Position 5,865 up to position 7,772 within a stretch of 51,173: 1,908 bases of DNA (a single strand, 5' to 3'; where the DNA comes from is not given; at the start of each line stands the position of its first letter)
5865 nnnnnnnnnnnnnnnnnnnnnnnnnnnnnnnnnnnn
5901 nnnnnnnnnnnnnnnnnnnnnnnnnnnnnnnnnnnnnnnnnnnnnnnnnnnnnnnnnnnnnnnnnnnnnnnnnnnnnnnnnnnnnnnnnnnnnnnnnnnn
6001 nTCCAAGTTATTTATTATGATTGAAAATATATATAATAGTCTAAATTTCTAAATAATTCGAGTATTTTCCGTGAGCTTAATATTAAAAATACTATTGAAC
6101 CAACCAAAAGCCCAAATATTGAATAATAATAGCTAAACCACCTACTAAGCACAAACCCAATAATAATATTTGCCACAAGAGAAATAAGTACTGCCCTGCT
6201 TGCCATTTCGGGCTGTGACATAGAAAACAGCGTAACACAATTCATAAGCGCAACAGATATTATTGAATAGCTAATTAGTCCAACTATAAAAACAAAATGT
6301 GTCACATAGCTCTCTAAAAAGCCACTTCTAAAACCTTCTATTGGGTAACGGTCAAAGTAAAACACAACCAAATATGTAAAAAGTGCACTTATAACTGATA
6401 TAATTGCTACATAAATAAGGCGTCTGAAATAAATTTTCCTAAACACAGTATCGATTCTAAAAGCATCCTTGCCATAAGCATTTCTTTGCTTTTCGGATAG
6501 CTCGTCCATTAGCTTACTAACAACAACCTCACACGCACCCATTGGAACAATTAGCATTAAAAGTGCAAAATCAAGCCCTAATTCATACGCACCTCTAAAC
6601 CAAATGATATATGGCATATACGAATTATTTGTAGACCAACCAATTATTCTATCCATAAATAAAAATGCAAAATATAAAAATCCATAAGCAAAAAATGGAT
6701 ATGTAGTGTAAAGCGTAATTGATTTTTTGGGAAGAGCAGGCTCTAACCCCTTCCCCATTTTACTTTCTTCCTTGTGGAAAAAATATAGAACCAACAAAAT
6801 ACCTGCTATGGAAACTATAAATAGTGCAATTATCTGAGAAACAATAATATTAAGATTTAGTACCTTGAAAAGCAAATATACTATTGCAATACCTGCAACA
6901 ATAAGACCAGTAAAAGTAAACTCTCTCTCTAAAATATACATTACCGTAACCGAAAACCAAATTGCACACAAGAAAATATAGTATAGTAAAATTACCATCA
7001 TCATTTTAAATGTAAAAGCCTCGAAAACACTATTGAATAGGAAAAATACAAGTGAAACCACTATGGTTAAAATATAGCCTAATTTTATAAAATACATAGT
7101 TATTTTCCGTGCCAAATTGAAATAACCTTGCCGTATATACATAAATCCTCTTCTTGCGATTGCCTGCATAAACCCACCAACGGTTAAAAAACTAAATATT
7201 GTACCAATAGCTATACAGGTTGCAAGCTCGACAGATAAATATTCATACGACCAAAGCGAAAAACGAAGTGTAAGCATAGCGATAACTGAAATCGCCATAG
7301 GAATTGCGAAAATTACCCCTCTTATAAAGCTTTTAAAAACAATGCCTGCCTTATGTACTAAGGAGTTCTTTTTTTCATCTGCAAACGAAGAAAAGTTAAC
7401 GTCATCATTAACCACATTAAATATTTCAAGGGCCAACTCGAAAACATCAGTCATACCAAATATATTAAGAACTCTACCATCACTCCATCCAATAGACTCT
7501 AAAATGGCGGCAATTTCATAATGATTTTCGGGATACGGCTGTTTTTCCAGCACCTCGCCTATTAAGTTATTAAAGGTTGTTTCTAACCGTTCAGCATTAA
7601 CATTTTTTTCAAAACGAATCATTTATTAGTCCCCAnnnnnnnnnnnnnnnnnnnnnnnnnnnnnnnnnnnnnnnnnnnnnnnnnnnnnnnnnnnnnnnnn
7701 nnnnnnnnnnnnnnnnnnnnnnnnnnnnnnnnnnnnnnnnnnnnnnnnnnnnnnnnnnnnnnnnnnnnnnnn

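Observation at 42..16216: Non-canonical PelF-centred, c-di-GMP-wired envelope polysaccharide operon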

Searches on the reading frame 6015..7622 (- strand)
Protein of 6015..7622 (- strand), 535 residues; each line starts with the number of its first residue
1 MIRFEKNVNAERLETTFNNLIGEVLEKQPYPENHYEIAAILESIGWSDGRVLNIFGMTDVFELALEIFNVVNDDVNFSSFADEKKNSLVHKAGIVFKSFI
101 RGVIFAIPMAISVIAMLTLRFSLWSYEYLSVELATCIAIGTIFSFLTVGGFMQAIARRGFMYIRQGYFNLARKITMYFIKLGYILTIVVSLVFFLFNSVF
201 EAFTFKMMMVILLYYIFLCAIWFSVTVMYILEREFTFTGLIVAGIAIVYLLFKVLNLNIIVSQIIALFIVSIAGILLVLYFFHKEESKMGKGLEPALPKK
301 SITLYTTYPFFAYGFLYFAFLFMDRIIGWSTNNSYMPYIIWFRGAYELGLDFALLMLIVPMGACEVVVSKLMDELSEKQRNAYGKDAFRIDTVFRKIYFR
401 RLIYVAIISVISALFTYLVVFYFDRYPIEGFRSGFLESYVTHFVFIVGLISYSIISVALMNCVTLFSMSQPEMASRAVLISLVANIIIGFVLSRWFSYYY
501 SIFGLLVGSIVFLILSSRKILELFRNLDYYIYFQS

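Call 4: search_protein_families(library=pfam, proteins=[window:6015-7622:-], max_evalue=0.01)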
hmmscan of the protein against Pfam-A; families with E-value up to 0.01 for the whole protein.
window:6015-7622:- (535 aa): 0 families

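Call 6: search_protein_families(library=ncbifam, proteins=[window:6015-7622:-], max_evalue=0.1)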
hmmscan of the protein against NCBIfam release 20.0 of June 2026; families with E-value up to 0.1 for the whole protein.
window:6015-7622:- (535 aa): 0 families

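Call 8: search_protein_families(library=pfam, proteins=[window:6015-7622:-], max_evalue=10)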
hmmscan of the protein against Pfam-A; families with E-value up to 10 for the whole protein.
window:6015-7622:- (535 aa): 1 family
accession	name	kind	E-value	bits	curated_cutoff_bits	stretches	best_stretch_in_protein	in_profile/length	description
PF24737.1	DUF7688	-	0.14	12.5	27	1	16-51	23-56/71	Domain of unknown function (DUF7688)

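Call 12: find_homologous_proteins(query=window:6015-7622:-, max_evalue=0.001)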
Query window:6015-7622:- (535 aa): 418 proteins with E <= 0.001 among 8000 candidates; the best 120 are listed.
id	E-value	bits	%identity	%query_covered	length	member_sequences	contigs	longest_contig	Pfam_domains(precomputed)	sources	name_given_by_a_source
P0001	0.0e+0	1111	96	100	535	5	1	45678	-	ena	-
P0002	1.1e-272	924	78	100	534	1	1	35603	-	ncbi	-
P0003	6.6e-262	888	74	100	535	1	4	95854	-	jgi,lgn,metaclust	metaclust:\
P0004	4.8e-259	879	75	99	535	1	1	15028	-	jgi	jgi:hypothetical protein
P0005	4.3e-258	876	74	99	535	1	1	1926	-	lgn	-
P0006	6.8e-256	868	74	98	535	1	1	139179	-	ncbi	-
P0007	7.8e-256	868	74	98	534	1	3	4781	-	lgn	-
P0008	2.1e-254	863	72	100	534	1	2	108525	-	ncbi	-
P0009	9.0e-254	861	74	98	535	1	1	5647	-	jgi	jgi:hypothetical protein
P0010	2.2e-251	853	72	98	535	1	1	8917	-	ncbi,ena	-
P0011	1.6e-248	844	71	99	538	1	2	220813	-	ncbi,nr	ncbi:MAG: hypothetical protein BWY15_00522 [Firmicutes bacterium ADurb.Bin193]|nr:MAG: hypothetical 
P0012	7.9e-248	842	72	100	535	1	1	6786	-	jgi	jgi:hypothetical protein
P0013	1.5e-183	630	56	98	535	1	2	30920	-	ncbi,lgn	-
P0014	7.6e-182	624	54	99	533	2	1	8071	-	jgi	-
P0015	1.1e-177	610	53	98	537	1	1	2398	-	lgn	-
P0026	6.7e-172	591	51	99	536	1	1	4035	PF16933.11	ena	-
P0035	2.2e-169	583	53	97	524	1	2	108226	PF16933.11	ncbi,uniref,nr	ncbi:hypothetical protein [Paenibacillus thermotolerans]|uniref:hypothetical protein n=1 Tax=Paeniba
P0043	4.4e-168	579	53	99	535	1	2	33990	PF16933.11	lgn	-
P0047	5.6e-168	578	51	98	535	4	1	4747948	-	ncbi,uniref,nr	ncbi:hypothetical protein NBE98_02355 [Clostridium swellfunianum]|uniref:hypothetical protein n=1 Ta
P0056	5.6e-167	575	52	99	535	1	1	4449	PF16933.11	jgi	jgi:hypothetical protein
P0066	4.9e-166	572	51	98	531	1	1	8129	PF16933.11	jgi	-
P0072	1.1e-165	571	53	97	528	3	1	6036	PF16933.11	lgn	-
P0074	1.6e-165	570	49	99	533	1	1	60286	-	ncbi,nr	ncbi:MAG: hypothetical protein A4E55_02454 [Pelotomaculum sp. PtaU1.Bin035]|nr:MAG: hypothetical pro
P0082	7.2e-165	568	50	99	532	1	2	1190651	-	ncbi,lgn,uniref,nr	ncbi:hypothetical protein FHS18_000777 [Paenibacillus phyllosphaerae]|uniref:Uncharacterized protein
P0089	1.7e-164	567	49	99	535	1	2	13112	PF16933.11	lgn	-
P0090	1.7e-164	567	52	97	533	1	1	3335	PF16933.11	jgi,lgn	jgi:hypothetical protein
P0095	9.0e-164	564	51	99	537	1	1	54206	PF16933.11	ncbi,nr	ncbi:MAG: hypothetical protein Q8934_10330 [Bacillota bacterium]|nr:hypothetical protein [Bacillota 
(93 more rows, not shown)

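Call 13: find_encoding_contigs(protein=P0047, flank=10000, max_places=2)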
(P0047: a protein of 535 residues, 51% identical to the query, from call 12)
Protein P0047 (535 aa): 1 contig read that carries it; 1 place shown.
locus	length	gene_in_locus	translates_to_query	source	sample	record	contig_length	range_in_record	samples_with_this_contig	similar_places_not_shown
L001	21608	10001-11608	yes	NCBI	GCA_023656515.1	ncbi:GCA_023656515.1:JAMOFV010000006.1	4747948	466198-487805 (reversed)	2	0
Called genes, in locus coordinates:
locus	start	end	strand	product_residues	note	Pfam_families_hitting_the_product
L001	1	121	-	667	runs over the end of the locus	PF02743:dCache_1, PF22673:MCP-like_PDC_1, PF08269:dCache_2 (weak), PF00672:HAMP (weak), PF00015:MCPsignal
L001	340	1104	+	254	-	PF00376:MerR, PF13411:MerR_1, PF09278:MerR-DNA-bind, PF07739:TipAS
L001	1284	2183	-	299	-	PF00512:HisKA, PF02518:HATPase_c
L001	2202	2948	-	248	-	PF12730:ABC2_membrane_4 (weak), PF10920:DUF2705 (weak)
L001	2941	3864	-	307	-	PF00005:ABC_tran, PF13304:AAA_21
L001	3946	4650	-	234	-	PF00072:Response_reg, PF00486:Trans_reg_C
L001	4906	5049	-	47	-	-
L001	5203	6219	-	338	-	PF03590:AsnA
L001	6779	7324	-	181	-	-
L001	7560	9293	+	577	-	PF11997:DUF3492, PF13439:Glyco_transf_4, PF00534:Glycos_transf_1, PF13692:Glyco_trans_1_4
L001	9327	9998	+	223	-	-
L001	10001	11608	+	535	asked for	-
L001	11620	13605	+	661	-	-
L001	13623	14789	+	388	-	PF02222:ATP-grasp, PF02655:ATP-grasp_3, PF02786:CPSase_L_D2, PF07478:Dala_Dala_lig_C (faint), PF15632:ATPgrasp_Ter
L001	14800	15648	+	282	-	PF01522:Polysacc_deac_1, PF11959:DUF3473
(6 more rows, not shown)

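Call 14: find_encoding_contigs(protein=P0082, flank=10000, max_places=2)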
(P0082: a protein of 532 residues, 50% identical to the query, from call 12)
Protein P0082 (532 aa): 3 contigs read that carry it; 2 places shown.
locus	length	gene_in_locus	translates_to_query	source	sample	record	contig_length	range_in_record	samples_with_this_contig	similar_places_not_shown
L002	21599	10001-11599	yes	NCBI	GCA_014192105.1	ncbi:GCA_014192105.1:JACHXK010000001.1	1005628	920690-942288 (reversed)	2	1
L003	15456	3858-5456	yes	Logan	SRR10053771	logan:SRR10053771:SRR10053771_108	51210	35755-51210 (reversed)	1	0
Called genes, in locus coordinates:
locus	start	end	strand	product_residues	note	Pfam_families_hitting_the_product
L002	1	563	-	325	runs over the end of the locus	PF00248:Aldo_ket_red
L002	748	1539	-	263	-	PF00106:adh_short, PF13561:adh_short_C2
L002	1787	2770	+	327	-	PF00535:Glycos_transf_2, PF13641:Glyco_tranf_2_3 (faint)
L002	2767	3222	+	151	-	PF04138:GtrA_DPMS_TM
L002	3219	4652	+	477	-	PF27133:YfdI_N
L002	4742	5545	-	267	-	PF12686:DUF3800 (weak)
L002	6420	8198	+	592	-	PF11997:DUF3492, PF13439:Glyco_transf_4, PF20706:GT4-conflict (faint), PF00534:Glycos_transf_1, PF13692:Glyco_trans_1_4, PF13524:Glyco_trans_1_2, PF13432:TPR_16 (weak), PF14559:TPR_19 (weak)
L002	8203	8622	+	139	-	-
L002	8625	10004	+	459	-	-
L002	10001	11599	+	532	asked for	-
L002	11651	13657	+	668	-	-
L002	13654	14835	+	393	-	PF02655:ATP-grasp_3, PF02786:CPSase_L_D2, PF02222:ATP-grasp, PF07478:Dala_Dala_lig_C (faint), PF15632:ATPgrasp_Ter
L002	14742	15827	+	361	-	PF01522:Polysacc_deac_1, PF11959:DUF3473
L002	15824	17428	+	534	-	PF01554:MatE (faint), PF03023:MurJ, PF13440:Polysacc_synt_3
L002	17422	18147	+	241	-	PF00535:Glycos_transf_2, PF13641:Glyco_tranf_2_3 (weak)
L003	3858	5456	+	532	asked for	-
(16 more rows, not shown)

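Call 27: find_related_loci(query=window:6015-7622:-, collection=genome_contigs, flank=10000)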
Query window:6015-7622:- (535 aa) in genome_contigs; peptide patterns used: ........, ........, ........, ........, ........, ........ (x = any residue, [..] = any of these).
47 stretches matched a pattern; 13 encode a relative of the query (tblastn E <= 1e-3); 13 distinct loci.
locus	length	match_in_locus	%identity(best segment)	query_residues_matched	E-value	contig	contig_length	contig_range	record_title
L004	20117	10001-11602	78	2-535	0e+0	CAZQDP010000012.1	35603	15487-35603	MAG TPA_asm: uncultured Eubacteriales bacterium isolate SRP272421_co3_741 genome assembly, contig: NODE_1913_length_3560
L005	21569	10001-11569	74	14-535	0e+0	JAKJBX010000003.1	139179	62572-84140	MAG: Bacillota bacterium isolate UR.bin154 UR_contig_139, whole genome shotgun sequence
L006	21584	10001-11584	71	8-534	0e+0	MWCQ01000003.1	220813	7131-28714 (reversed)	MAG: Firmicutes bacterium ADurb.Bin193 BWY15_contig000003, whole genome shotgun sequence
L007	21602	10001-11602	72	1-535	0e+0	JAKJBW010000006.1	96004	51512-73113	MAG: Bacillota bacterium isolate UR.bin39 UR_contig_335, whole genome shotgun sequence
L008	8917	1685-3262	72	10-535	0e+0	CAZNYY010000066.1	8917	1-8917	MAG TPA_asm: uncultured Oscillospiraceae bacterium isolate binchicken_co173_416 genome assembly, contig: NODE_26289_leng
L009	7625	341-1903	53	10-532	3e-177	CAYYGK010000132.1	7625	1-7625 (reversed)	MAG TPA_asm: uncultured Eubacteriales bacterium isolate SRP141376_co4_318 genome assembly, contig: NODE_15573_length_762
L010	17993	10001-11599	52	5-535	4e-176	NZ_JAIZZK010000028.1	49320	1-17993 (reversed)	Clostridium algoriphilum strain DSM 16153 contig00028, whole genome shotgun sequence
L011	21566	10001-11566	50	7-532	4e-170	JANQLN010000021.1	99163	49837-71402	MAG: Clostridia bacterium isolate PL25a_bin.60 k99_5030199, whole genome shotgun sequence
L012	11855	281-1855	51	10-535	2e-167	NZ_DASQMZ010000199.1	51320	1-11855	MAG: Paenibacillus sp. isolate SMAG_U10763 k141_333583, whole genome shotgun sequence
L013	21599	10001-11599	49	3-535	8e-165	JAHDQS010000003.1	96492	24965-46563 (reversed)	MAG: Clostridia bacterium isolate SM3-B6.2 k141_6276, whole genome shotgun sequence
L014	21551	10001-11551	48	14-532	5e-161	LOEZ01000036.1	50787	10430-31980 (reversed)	MAG: Gracilibacter sp. BRH_c7a BRHa_1002078, whole genome shotgun sequence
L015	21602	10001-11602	50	2-535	3e-162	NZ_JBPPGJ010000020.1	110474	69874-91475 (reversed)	Gorillibacterium sp. sgz5001074 Scaffold20, whole genome shotgun sequence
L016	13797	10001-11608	45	1-532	2e-144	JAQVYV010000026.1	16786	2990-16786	MAG: Eubacteriales bacterium isolate STF2_158 NODE_8988_length_16786_cov_5.640134_Sandtown_F2, whole genome shotgun sequ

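Call 36: search_protein_families(library=pfam, alignment_id=A2, max_evalue=1)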
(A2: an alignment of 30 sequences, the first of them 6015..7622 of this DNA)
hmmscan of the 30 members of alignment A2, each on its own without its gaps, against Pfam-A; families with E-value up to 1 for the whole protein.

A. member 1, window:6015-7622:- (535 aa): 1 family
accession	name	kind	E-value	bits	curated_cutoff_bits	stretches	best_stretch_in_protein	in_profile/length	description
PF24737.1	DUF7688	-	0.14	12.5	27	1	16-51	23-56/71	Domain of unknown function (DUF7688)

B. families by the number of members that match (of 30 scanned): 12 families
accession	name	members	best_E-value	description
PF16933.10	PelG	19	3.1e-11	Putative exopolysaccharide Exporter (EPS-E)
PF17370.7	DUF5392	2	0.2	Family of unknown function (DUF5392)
PF01323.26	DSBA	1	0.016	DSBA-like thioredoxin domain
PF13571.11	DUF4133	1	0.025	Domain of unknown function (DUF4133)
PF18893.5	DUF5652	1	0.03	Family of unknown function (DUF5652)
PF22002.1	MTLN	1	0.037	Mitoregulin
PF24004.1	Microp_archaea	1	0.087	Archaeal microprotein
PF24737.1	DUF7688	1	0.14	Domain of unknown function (DUF7688)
PF04888.17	SseC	1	0.22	Secretion system effector C (SseC) like family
PF11829.13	DUF3349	1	0.24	Protein of unknown function (DUF3349)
PF06666.16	DUF1173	1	0.27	Protein of unknown function (DUF1173)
PF06667.17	PspB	1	0.5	Phage shock protein B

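Call 37: search_solved_structures(query=A2, max_evalue=10)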
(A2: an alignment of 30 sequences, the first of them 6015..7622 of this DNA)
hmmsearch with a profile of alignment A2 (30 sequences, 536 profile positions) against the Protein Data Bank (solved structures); distinct sequences matched with E-value up to 10: 0.

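Call 59: find_encoding_contigs(protein=P0011, flank=10000, max_places=1)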
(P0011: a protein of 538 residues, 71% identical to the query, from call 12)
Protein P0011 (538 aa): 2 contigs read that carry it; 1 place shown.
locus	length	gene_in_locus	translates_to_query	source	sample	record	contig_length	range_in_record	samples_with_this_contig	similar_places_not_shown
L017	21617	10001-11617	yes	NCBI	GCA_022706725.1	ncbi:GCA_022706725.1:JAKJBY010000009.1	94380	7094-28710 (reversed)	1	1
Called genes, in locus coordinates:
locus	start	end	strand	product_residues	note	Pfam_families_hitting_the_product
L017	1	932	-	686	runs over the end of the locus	PF07833:Cu_amine_oxidN1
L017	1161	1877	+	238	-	PF00072:Response_reg, PF04397:LytTR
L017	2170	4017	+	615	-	PF00990:GGDEF, PF00563:EAL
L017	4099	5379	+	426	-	PF02493:MORN (faint)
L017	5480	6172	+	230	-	PF00535:Glycos_transf_2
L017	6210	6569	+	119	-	PF10066:DUF2304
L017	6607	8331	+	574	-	PF11997:DUF3492, PF13439:Glyco_transf_4, PF00534:Glycos_transf_1, PF13692:Glyco_trans_1_4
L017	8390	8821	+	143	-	-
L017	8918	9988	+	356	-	-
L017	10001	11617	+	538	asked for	-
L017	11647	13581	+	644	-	-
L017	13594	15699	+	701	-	-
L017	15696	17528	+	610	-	PF13487:HD_5, PF01966:HD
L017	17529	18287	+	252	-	PF03537:Glyco_hydro_114 (weak)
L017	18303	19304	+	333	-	PF02368:Big_2 (weak), PF02493:MORN (weak)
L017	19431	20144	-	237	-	PF13487:HD_5, PF01966:HD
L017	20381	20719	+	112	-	PF07883:Cupin_2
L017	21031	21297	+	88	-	PF05402:PqqD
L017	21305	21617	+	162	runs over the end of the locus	-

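Call 60: find_encoding_contigs(protein=P0074, flank=10000, max_places=1)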
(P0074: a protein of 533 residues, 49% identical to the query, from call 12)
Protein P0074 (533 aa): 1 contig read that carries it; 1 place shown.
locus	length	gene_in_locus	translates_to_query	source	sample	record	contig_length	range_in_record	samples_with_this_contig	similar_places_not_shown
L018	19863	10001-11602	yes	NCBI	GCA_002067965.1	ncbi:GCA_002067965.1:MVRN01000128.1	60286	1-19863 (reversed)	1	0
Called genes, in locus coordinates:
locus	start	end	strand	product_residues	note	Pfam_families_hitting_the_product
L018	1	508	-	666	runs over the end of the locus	PF00270:DEAD (faint), PF04851:ResIII, PF17757:UvrB_inter, PF27431:UvrB_3rd, PF00271:Helicase_C, PF12344:UvrB, PF02151:UVR (weak)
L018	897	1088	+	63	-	-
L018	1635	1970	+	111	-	-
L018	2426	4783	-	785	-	PF00488:MutS_V, PF20297:MSSS, PF01713:Smr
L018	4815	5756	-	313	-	PF01073:3Beta_HSD, PF01370:Epimerase, PF02719:Polysacc_synt_2, PF04321:RmlD_sub_bind (weak), PF13460:NAD_binding_10, PF16363:GDP_Man_Dehyd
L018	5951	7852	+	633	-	PF11997:DUF3492, PF13439:Glyco_transf_4 (weak), PF00534:Glycos_transf_1, PF13692:Glyco_trans_1_4, PF13524:Glyco_trans_1_2 (weak)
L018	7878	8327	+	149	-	PF05103:DivIVA (faint)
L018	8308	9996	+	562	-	PF05239:PRC (faint)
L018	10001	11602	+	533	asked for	-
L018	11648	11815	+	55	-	-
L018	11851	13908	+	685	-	-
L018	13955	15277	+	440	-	PF03446:NAD_binding_2 (faint), PF03721:UDPG_MGDP_dh_N, PF00984:UDPG_MGDP_dh, PF03720:UDPG_MGDP_dh_C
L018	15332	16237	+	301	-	PF00535:Glycos_transf_2, PF10111:Glyco_tranf_2_2 (weak), PF13641:Glyco_tranf_2_3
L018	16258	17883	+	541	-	PF01522:Polysacc_deac_1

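Call 66: predict_structure(alignment_id=A2)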
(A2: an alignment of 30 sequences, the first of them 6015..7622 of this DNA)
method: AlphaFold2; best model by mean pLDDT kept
length: 535 residues; sequences in the alignment: 30
mean_pLDDT: 78.9   pTM: 0.72
mean pLDDT of the five models: 78.9, 76.8, 76.2, 73.8, 70.9
residues with pLDDT >= 90: 96; 70-90: 330; 50-70: 79; < 50: 30
segments of 3 or more residues with pLDDT < 50: 1-8, 75-84, 335-343, 533-535
pLDDT, mean of each block of 10 residues (from residue 1): 42 81 80 78 84 82 84 48 58 74 67 61 62 76 84 82 79 88 91 88 84 90 86 83 87 87 90 90 82 67 75 86 75 42 66 84 81 74 63 83 91 92 81 78 93 92 83 89 92 86 93 93 72 52
secondary structure, 60 per line:
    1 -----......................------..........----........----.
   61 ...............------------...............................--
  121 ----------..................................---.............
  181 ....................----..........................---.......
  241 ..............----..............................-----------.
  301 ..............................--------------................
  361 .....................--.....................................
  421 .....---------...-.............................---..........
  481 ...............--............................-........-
elements in order: H6-27 H34-43 H48-55 H60-75 H88-118 H131-164 H168-200 H205-230 H234-254 H259-288 H300-330 H345-381 H384-425 H439-467 H471-495 H498-525 H527-534
